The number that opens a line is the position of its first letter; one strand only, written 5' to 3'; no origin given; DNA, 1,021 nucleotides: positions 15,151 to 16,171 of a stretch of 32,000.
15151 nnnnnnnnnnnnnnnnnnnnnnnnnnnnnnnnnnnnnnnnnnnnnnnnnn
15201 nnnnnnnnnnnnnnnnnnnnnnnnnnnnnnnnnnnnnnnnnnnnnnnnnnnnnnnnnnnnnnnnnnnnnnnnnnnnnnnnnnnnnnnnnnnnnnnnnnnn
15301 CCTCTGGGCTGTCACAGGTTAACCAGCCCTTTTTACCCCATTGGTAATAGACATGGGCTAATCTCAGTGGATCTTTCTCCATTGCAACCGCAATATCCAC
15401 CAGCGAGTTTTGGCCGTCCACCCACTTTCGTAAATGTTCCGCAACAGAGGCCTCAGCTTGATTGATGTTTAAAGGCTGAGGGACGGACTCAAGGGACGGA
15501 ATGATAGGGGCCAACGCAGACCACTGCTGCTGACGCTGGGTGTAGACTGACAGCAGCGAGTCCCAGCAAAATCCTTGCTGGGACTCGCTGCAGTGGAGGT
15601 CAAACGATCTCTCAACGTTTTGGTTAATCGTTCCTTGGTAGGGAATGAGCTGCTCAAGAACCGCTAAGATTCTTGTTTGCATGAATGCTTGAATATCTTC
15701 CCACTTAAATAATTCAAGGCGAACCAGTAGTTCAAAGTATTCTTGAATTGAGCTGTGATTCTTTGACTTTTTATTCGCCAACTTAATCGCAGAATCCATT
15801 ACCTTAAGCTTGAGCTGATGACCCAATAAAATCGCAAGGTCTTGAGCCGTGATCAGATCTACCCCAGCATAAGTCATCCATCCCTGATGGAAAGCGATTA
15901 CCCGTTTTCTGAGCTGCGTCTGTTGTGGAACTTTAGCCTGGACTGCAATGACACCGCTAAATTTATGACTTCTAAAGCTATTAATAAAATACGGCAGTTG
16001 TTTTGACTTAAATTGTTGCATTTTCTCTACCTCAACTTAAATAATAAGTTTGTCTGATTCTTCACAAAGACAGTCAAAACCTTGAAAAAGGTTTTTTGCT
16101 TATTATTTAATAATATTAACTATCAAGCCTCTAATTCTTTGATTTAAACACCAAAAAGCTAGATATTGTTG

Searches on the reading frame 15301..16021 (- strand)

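Call 46: search_protein_families(library=pfam, proteins=[window:15301-16021:-], max_evalue=10)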
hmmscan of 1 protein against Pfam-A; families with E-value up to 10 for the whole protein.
window:15301-16021:- (240 aa): 1 family
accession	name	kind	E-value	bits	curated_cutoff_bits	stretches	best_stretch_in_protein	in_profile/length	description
PF17183.9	Get5_C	-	0.11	12.6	22.9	1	99-118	13-31/51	Get5, C-terminal domain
